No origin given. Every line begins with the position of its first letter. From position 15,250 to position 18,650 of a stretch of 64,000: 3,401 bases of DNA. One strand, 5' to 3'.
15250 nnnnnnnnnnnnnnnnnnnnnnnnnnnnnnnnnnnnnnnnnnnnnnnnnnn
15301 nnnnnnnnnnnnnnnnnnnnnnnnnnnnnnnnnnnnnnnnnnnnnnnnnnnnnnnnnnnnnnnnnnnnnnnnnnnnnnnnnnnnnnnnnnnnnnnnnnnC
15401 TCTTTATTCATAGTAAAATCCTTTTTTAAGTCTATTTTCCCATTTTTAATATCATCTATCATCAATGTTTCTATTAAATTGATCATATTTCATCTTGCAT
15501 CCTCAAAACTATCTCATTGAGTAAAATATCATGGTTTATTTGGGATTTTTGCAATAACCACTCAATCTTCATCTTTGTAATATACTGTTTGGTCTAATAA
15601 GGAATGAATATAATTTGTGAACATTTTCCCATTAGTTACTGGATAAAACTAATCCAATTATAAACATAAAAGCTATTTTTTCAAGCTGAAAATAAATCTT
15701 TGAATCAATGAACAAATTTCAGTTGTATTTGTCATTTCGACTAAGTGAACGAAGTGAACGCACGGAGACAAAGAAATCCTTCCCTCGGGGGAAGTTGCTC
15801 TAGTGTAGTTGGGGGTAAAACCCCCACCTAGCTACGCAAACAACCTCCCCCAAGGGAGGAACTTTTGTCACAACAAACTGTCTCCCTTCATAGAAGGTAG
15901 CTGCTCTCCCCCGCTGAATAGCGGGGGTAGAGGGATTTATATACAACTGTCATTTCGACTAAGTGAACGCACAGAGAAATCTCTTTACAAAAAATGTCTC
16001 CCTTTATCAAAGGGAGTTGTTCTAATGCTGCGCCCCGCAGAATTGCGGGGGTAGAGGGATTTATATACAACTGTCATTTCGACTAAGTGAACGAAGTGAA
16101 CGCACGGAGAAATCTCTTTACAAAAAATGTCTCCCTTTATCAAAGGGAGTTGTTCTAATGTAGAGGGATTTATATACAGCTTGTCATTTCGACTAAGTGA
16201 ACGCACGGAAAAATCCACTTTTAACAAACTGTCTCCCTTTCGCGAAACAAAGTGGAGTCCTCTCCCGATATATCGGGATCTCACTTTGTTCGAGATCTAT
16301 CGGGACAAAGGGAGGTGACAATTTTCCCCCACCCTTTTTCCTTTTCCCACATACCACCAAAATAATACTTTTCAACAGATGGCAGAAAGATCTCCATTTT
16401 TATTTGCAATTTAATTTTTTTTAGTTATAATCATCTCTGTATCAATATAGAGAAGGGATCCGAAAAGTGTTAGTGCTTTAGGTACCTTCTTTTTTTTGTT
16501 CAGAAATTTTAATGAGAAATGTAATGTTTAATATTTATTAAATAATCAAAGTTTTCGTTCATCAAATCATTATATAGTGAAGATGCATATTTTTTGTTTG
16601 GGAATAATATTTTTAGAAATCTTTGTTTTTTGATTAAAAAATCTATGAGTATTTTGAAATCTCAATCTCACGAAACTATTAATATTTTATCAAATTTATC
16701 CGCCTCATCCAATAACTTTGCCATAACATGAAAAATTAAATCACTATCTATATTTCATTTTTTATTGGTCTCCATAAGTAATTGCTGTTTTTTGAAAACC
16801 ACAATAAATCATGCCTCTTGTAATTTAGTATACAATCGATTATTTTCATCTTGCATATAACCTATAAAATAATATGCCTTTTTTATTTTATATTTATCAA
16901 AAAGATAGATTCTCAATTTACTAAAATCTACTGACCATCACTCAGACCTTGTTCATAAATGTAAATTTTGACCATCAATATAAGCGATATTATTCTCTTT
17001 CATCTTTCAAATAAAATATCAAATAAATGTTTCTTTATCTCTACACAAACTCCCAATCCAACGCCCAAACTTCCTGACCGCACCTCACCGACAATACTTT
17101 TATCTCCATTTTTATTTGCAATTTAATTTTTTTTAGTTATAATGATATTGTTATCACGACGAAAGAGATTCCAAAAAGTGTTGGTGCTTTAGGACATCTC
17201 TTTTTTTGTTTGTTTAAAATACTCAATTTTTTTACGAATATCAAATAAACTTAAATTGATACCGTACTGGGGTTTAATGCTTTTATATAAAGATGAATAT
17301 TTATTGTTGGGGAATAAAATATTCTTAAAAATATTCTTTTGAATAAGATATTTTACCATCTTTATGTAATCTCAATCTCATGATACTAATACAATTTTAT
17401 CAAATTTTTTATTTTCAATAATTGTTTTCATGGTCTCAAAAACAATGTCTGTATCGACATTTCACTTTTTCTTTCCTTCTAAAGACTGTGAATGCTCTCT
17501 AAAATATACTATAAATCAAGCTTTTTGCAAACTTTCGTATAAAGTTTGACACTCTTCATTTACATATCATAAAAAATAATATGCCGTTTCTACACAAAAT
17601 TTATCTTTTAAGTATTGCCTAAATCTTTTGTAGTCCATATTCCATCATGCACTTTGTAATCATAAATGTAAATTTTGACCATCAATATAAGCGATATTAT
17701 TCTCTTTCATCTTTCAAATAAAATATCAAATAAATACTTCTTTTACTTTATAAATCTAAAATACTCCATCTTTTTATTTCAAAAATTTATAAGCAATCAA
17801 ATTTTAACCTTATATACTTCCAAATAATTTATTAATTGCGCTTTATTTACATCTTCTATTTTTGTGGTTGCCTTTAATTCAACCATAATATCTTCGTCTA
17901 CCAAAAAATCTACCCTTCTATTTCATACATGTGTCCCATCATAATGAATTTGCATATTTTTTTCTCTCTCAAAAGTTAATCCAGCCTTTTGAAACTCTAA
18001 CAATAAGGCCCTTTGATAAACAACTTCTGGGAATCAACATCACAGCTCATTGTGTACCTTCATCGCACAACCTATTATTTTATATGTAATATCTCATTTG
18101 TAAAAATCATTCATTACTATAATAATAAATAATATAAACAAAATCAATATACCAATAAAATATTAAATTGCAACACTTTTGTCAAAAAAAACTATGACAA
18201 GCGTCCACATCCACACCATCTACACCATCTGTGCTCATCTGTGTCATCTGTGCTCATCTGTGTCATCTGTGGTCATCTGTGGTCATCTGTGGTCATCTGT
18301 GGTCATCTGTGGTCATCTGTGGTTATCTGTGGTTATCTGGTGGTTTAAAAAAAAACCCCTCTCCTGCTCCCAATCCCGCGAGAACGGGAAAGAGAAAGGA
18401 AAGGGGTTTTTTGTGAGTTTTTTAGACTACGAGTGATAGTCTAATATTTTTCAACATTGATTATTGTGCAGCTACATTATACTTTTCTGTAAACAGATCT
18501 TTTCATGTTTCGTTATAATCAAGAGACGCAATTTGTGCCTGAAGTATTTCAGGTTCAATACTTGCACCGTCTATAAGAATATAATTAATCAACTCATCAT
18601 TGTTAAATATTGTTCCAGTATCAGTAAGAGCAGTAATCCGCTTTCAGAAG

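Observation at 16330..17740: Tandemly duplicated module: NYN-domain RNase gene plus a convergent promoter-to-terminator small RNA whose stem covaries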

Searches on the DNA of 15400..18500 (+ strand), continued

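Call 57: search_with_rna_model(model_id=R1, sources=[L218, L219, L220, L221, L222, L223, L090, L012, L091, L059], max_evalue=1, show_alignments=3)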
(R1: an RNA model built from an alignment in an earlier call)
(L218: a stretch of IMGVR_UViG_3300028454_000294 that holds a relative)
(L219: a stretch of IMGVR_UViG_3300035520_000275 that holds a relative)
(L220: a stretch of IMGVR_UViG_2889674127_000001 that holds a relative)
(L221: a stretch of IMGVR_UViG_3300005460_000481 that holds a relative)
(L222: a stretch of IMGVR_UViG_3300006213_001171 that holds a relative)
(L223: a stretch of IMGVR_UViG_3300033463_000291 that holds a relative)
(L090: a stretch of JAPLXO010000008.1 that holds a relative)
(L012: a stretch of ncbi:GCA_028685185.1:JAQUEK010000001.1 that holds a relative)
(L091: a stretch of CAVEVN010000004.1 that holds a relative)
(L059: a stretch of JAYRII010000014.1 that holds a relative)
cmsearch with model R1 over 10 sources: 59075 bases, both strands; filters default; matches with E-value up to 1: 13.
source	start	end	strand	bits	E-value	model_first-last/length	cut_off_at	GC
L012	3537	3605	-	51.1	5.5e-09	1-69/69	no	0.45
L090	2977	3044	-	48.8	1.8e-08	1-69/69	no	0.4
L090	3075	3142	-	48.8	1.8e-08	1-69/69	no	0.4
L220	3488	3553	-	33.7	4.8e-05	1-69/69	no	0.52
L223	3482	3549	-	31.7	0.00014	1-69/69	no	0.6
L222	3494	3560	-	31.7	0.00014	1-69/69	no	0.45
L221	2476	2542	-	28.7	0.00066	1-69/69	no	0.45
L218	3507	3574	-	28.7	0.00067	1-69/69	no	0.47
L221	2563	2618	+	19.2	0.097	1-69/69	no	0.34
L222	3581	3636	+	19.2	0.097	1-69/69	no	0.34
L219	3488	3552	-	18.8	0.12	1-69/69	no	0.54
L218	3649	3723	-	17.8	0.19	1-69/69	no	0.39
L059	2995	3061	-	17.5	0.23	1-69/69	no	0.46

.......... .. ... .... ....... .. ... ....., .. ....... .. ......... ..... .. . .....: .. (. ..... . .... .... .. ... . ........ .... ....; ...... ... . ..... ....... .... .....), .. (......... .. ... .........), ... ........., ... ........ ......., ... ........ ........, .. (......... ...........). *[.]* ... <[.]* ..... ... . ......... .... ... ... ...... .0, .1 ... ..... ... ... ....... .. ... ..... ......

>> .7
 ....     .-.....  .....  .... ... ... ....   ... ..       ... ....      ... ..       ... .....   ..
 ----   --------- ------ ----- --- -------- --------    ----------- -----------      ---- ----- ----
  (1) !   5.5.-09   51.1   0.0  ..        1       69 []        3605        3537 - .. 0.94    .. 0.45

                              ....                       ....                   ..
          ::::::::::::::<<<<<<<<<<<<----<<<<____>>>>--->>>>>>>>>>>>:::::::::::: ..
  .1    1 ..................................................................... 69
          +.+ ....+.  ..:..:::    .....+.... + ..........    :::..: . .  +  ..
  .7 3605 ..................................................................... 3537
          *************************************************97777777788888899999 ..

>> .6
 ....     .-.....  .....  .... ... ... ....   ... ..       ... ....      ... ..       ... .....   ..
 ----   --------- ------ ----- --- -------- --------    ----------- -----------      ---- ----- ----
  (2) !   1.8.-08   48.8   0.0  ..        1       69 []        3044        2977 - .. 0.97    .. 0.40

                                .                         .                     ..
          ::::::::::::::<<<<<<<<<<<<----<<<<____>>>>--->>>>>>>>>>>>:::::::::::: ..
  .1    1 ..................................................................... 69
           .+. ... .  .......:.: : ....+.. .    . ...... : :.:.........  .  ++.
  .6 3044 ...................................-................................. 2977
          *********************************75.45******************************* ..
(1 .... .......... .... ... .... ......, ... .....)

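Call 78: search_with_rna_model(model_id=R1, sources=[L224, L225, L226, L227, L228, L229, L230, L231, L085], max_evalue=1, filters=off)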
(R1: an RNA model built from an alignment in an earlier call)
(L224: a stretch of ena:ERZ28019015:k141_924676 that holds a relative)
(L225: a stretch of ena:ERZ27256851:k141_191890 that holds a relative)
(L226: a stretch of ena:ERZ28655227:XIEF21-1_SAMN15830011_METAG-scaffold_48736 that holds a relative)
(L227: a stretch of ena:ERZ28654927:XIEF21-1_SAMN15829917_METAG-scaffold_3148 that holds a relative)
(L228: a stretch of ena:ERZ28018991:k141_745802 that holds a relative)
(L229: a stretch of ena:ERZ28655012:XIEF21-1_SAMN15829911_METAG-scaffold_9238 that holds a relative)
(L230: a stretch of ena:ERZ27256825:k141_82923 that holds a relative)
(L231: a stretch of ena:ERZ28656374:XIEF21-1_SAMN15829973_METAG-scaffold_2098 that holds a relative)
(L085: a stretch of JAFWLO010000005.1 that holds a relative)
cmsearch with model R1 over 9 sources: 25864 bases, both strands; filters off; matches with E-value up to 1: 9.
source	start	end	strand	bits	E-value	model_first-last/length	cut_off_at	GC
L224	776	841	+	21.9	0.0099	1-69/69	no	0.47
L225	771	836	+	21.9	0.0099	1-69/69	no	0.47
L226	690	755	+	21.9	0.0099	1-69/69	no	0.47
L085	757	822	+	21.9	0.0099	1-69/69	no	0.47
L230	2031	2095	+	20.2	0.025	1-69/69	no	0.45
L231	2031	2095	+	20.2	0.025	1-69/69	no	0.45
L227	2046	2118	+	19.7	0.033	1-69/69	no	0.37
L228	2046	2118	+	19.7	0.033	1-69/69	no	0.37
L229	2046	2118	+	19.7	0.033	1-69/69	no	0.37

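Call 95: search_with_rna_model(model_id=R1, sources=[window, L007, L011, L012, L013, L014, L016, L018, L020, L022, L023, L024, L025, L026, L027, L028, L029, L030, L031, L032, L033, L034, L035, L036, L037, L038, L039, L040, L041, L042, L043, L044, L045, L046, L047, L048, L049, L050, L051, L052, L053, L054, L055, L056, L057, L058, L059, L060, L061, L062, L063, L064, L065, L066, L067, L072, L073, L074, L075, L077, L078, L079, L080, L081, L082, L083, L084, L085, L086, L087, L088, L089, L090, L091, L092, L093, L094, L095, L096, L097, L218, L219, L220, L221, L222, L223, L227, L230], max_evalue=0.01, make_alignment=true)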
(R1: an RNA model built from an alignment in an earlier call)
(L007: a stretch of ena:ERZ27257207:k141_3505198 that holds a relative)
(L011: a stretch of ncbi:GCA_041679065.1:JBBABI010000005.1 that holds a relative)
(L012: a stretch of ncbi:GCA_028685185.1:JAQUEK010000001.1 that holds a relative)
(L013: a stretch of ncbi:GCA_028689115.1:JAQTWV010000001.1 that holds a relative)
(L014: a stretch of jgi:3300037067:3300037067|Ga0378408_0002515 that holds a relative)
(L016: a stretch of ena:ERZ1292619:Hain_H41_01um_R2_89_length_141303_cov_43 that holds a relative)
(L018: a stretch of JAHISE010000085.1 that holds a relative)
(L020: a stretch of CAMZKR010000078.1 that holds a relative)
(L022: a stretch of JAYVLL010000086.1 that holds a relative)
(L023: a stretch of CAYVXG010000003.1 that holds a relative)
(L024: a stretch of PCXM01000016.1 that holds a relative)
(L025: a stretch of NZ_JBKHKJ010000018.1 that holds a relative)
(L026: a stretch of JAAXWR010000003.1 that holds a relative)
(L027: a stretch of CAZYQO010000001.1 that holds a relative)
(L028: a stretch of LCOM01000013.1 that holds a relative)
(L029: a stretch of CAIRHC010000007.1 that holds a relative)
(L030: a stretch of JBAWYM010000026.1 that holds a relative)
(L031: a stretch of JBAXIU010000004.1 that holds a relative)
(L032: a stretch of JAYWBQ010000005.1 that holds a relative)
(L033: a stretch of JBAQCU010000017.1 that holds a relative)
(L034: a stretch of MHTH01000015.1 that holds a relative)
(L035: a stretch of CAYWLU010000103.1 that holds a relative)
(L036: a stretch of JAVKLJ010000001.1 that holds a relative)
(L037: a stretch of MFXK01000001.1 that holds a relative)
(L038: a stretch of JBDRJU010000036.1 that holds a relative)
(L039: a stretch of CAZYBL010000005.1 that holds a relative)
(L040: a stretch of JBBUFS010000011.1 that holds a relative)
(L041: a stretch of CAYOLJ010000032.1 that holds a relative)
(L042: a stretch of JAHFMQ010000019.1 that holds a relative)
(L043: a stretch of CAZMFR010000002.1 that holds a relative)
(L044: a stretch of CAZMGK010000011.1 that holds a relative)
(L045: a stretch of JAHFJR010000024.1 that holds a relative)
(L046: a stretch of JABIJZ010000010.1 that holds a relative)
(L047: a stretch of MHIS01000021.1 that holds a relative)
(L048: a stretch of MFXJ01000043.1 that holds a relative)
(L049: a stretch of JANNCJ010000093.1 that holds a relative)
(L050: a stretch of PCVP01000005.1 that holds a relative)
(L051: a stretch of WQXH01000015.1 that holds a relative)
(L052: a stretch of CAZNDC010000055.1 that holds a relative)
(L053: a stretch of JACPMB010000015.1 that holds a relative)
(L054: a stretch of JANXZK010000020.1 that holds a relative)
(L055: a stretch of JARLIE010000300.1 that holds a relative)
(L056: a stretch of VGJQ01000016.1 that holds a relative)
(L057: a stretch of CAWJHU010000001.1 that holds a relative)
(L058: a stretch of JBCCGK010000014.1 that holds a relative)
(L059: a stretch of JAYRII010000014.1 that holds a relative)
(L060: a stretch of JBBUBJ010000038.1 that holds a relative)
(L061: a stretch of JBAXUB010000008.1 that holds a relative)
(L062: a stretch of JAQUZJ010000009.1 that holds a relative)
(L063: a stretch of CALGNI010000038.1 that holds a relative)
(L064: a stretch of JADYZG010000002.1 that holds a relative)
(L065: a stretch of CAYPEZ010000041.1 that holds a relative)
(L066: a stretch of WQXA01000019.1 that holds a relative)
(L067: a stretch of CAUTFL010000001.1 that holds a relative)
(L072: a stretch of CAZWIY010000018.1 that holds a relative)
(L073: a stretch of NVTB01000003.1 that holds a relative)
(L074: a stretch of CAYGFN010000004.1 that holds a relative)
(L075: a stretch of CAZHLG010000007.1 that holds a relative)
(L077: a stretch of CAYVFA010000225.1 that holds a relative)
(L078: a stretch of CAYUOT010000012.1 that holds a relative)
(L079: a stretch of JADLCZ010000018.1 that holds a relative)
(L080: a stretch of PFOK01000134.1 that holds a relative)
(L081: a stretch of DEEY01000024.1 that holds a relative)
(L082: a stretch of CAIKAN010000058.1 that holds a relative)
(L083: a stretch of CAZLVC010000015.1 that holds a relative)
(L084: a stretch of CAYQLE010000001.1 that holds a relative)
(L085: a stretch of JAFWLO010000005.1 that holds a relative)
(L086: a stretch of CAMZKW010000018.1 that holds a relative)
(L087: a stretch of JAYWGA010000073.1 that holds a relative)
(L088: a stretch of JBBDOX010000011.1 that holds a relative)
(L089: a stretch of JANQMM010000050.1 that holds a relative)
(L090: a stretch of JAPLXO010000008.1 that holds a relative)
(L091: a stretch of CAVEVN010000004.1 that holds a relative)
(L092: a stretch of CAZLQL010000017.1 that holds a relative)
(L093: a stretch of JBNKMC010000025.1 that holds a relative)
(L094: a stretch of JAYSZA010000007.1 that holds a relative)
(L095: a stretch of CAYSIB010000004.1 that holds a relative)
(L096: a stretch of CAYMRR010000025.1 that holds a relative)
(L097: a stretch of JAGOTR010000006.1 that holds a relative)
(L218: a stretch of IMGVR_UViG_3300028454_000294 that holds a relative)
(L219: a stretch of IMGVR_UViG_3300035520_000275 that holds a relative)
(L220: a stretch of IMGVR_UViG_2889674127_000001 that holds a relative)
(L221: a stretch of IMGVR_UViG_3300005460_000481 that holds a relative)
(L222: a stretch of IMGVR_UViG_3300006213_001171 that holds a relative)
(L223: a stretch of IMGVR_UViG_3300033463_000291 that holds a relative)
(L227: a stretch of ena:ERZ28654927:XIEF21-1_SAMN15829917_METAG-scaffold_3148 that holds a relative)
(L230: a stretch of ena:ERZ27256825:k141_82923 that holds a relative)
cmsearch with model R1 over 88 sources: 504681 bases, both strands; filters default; matches with E-value up to 0.01: 84.
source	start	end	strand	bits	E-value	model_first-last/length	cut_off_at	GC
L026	2994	3062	-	82.8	3e-15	1-69/69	no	0.42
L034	2992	3060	-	82.6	3.3e-15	1-69/69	no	0.39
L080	2974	3042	-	82.6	3.4e-15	1-69/69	no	0.33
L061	2984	3052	-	82.2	4.1e-15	1-69/69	no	0.45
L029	2989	3057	-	82.2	4.2e-15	1-69/69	no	0.41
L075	2991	3059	-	81.5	6e-15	1-69/69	no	0.41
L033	2987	3055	-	81.3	6.7e-15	1-69/69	no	0.46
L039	2992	3060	-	81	7.9e-15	1-69/69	no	0.41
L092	2978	3046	-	79.1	2.1e-14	1-69/69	no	0.41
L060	2984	3052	-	79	2.2e-14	1-69/69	no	0.45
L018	2988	3056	-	78.9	2.4e-14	1-69/69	no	0.39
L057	2984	3052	-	78.8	2.5e-14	1-69/69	no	0.41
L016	3501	3569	-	78.5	2.8e-14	1-69/69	no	0.42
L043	2984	3052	-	78.2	3.4e-14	1-69/69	no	0.48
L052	2919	2987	-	78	3.7e-14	1-69/69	no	0.52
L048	2974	3042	-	77.6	4.6e-14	1-69/69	no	0.33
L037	2974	3042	-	77.6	4.6e-14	1-69/69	no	0.33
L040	2989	3057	-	77.4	5.2e-14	1-69/69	no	0.38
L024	2992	3060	-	77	6.2e-14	1-69/69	no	0.41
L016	1671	1739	-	77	6.4e-14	1-69/69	no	0.42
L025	2988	3056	-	76.6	7.9e-14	1-69/69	no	0.43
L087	1477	1545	-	76.6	8e-14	1-69/69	no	0.3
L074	2990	3058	-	76.5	8.2e-14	1-69/69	no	0.46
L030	2989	3056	-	76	1.1e-13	1-69/69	no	0.46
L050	2992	3060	-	75.9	1.1e-13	1-69/69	no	0.45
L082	2984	3052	-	75.9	1.1e-13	1-69/69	no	0.43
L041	2992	3060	-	75.5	1.4e-13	1-69/69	no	0.51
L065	2986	3053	-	74.4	2.4e-13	1-69/69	no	0.49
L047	2976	3044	-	73.4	4e-13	1-69/69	no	0.45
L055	2987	3055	-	73.3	4.3e-13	1-69/69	no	0.45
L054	2991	3058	-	73.2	4.7e-13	1-69/69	no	0.41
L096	2981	3048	-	72.5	6.5e-13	1-69/69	no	0.26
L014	3495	3563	-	72.2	7.6e-13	1-69/69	no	0.49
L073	2974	3042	-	72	8.5e-13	1-69/69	no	0.41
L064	2983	3050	-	71.7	1e-12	1-69/69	no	0.37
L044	2990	3058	-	71.6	1.1e-12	1-69/69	no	0.43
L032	3001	3068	-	71.3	1.3e-12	1-69/69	no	0.37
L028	1770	1837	-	70.7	1.7e-12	1-69/69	no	0.38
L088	2989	3056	-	70.5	1.9e-12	1-69/69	no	0.43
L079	2985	3053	-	70.1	2.3e-12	1-69/69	no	0.41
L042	929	996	-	69.1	3.9e-12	1-69/69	no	0.49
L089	3002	3069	-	69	4.1e-12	1-69/69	no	0.43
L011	3483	3552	-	68.2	6.4e-12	1-69/69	no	0.37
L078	4650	4717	-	68.1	6.4e-12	1-69/69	no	0.4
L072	490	557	-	68.1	6.5e-12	1-69/69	no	0.44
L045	2985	3052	-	66.5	1.5e-11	1-69/69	no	0.47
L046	2974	3042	-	66.4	1.6e-11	1-69/69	no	0.39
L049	2988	3056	-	66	1.9e-11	1-69/69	no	0.32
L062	3006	3074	-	64.8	3.7e-11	1-69/69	no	0.41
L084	3000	3067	-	64.3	4.7e-11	1-69/69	no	0.44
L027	2984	3051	-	62.8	1.1e-10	1-69/69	no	0.43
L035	2036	2103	-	62.2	1.4e-10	1-69/69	no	0.37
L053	2983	3048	-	62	1.6e-10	1-69/69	no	0.45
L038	2984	3050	-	59.8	5.1e-10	1-69/69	no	0.43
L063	3068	3136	-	59.3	6.4e-10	1-69/69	no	0.41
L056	2992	3080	-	58.8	8.6e-10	1-69/69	no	0.47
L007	3498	3566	-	58.6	9.3e-10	1-69/69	no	0.33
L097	2990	3056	-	57.7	1.5e-09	1-69/69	no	0.4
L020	736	806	-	56.5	2.8e-09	1-69/69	no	0.3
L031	2978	3046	-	56.1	3.4e-09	1-69/69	no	0.45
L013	3499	3566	-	54.6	7.8e-09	1-69/69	no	0.38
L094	2996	3063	-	53.4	1.4e-08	1-69/69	no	0.44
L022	2999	3067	-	53.3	1.5e-08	1-69/69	no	0.43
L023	2972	3039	-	52.7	2.1e-08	1-69/69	no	0.34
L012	3537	3605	-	51.1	4.7e-08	1-69/69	no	0.45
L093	2991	3057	-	50.5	6.3e-08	1-69/69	no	0.39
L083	2991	3057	-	49.7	9.8e-08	1-69/69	no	0.51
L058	2988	3056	-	49.4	1.1e-07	1-69/69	no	0.49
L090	2977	3044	-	48.8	1.6e-07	1-69/69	no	0.4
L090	3075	3142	-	48.8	1.6e-07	1-69/69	no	0.4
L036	2991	3059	-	39.6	1.9e-05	1-69/69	no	0.41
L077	700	760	-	36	0.00012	1-69/69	no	0.34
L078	2990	3050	-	36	0.00012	1-69/69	no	0.34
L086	2995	3064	-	34.8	0.00023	1-69/69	no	0.27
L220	3488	3553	-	33.7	0.00041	1-69/69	no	0.52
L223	3482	3549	-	31.7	0.0012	1-69/69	no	0.6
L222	3494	3560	-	31.7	0.0012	1-69/69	no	0.45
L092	2976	3044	+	29.3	0.0041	1-69/69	no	0.41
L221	2476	2542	-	28.7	0.0056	1-69/69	no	0.45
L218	3507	3574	-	28.7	0.0057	1-69/69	no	0.47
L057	2982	3050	+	28.6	0.0059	1-69/69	no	0.39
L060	2982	3050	+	28.2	0.0073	1-69/69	no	0.42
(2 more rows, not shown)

Alignment A7: 84 matches aligned to the model, 99 columns, each read 5' to 3' on its own strand. Consensus structure (alignment columns), stored with it:
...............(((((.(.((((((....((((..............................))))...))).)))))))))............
